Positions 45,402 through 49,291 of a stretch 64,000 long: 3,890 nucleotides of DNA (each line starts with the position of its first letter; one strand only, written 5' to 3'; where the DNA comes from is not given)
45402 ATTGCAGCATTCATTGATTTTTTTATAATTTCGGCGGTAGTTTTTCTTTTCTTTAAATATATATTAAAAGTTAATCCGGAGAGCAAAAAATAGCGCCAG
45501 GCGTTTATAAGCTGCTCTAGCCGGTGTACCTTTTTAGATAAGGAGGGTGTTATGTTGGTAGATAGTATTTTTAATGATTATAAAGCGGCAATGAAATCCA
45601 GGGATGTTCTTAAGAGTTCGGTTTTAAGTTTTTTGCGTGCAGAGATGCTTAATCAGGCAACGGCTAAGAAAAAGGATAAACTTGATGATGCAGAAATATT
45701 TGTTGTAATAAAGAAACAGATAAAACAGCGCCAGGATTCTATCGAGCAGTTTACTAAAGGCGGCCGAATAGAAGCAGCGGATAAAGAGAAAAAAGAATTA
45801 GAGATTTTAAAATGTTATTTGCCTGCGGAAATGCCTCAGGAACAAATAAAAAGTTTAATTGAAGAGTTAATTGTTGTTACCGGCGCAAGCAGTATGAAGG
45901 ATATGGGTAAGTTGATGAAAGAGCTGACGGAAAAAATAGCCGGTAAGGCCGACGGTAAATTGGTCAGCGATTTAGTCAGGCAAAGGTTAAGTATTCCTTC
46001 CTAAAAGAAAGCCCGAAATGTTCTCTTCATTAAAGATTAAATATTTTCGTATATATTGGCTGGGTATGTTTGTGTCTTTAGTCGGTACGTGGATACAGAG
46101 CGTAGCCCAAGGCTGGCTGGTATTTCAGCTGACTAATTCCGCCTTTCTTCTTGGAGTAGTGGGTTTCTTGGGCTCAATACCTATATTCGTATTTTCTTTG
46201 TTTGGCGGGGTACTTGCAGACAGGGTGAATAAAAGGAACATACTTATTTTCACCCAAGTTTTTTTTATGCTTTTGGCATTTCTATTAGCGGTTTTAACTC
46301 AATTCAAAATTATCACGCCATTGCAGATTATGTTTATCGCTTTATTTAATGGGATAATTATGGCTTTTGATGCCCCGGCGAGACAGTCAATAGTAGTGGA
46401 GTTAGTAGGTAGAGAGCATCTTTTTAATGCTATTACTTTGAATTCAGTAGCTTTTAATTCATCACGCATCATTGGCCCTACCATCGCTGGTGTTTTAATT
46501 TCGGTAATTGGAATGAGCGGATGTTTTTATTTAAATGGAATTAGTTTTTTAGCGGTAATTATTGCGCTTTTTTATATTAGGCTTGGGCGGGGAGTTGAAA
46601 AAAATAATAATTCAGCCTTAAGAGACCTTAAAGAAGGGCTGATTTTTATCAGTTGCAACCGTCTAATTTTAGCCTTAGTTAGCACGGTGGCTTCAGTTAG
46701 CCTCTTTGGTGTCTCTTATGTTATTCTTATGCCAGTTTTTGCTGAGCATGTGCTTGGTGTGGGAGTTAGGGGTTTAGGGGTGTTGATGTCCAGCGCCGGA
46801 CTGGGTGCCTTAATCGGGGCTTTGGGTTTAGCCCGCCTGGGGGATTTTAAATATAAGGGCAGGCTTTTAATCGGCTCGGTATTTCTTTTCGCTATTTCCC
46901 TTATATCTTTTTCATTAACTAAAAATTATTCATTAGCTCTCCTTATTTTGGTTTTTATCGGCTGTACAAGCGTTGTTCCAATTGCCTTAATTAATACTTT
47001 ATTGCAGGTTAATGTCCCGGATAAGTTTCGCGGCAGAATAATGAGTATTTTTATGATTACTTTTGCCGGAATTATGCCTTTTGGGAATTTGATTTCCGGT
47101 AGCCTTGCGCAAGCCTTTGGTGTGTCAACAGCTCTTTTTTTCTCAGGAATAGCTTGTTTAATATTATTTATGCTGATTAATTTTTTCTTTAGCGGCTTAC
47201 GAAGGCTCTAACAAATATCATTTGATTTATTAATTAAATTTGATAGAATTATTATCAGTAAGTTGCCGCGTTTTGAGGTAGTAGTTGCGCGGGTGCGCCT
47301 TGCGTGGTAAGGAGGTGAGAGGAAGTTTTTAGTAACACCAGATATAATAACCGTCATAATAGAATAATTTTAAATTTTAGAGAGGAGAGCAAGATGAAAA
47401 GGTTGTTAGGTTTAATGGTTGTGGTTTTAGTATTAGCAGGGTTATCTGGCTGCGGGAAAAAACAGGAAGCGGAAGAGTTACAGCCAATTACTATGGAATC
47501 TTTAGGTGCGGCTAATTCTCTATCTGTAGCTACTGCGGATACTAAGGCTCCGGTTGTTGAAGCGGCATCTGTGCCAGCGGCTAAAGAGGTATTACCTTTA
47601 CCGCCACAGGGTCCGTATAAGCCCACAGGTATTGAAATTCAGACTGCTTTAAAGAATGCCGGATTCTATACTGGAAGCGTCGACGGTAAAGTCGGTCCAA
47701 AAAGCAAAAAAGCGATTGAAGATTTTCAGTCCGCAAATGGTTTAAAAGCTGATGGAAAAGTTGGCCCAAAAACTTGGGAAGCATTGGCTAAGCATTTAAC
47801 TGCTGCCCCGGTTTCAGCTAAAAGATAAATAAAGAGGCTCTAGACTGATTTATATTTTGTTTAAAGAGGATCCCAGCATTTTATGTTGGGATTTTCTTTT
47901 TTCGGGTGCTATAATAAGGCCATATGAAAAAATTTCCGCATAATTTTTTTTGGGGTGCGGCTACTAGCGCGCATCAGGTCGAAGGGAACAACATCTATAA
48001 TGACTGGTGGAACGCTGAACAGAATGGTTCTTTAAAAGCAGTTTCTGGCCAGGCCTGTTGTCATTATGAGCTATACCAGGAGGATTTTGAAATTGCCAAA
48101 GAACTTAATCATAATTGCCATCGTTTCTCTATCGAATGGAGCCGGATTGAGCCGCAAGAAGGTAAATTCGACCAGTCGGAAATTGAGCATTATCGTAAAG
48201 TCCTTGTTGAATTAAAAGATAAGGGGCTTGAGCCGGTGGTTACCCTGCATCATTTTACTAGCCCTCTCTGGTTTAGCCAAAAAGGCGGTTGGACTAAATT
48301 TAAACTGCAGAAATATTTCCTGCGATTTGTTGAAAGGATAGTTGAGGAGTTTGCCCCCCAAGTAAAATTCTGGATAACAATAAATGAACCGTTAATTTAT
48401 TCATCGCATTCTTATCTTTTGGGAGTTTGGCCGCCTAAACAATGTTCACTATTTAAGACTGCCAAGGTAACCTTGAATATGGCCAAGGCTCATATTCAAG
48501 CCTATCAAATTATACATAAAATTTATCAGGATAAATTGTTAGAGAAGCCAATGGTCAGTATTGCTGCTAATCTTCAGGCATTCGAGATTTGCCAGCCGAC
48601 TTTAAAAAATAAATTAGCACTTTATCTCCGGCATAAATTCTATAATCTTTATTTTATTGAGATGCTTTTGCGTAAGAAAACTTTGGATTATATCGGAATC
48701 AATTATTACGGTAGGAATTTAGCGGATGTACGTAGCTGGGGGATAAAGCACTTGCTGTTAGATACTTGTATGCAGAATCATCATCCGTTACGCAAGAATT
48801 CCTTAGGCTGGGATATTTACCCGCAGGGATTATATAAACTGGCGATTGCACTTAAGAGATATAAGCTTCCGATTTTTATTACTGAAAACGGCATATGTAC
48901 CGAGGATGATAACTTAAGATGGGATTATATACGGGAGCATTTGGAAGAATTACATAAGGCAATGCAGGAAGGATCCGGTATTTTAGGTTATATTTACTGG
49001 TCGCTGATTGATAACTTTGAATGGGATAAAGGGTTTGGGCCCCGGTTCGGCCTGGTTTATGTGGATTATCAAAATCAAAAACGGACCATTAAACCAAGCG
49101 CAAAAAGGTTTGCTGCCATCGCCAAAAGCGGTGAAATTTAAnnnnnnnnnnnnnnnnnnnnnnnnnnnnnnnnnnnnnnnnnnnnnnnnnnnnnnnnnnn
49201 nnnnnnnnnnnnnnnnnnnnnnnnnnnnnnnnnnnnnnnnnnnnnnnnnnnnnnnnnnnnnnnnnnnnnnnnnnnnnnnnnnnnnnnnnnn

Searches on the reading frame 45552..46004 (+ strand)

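Call 60: search_protein_families(library=pfam, proteins=[window:45552-46004:+], max_evalue=0.00001)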
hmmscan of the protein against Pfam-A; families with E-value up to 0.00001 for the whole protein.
window:45552-46004:+ (150 aa): 1 family
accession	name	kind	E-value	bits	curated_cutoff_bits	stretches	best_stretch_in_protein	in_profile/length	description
PF09424.15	YqeY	-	1.6e-45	155.2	27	1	5-146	3-143/143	Yqey-like protein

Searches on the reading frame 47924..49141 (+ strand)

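Call 60: search_protein_families(library=pfam, proteins=[window:47924-49141:+], max_evalue=0.00001)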
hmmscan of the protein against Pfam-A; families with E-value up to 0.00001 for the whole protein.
window:47924-49141:+ (405 aa): 1 family
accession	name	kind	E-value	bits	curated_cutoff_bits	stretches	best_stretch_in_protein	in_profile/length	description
PF00232.24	Glyco_hydro_1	-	2.4e-85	287.1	22.6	2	2-250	3-255/453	Glycosyl hydrolase family 1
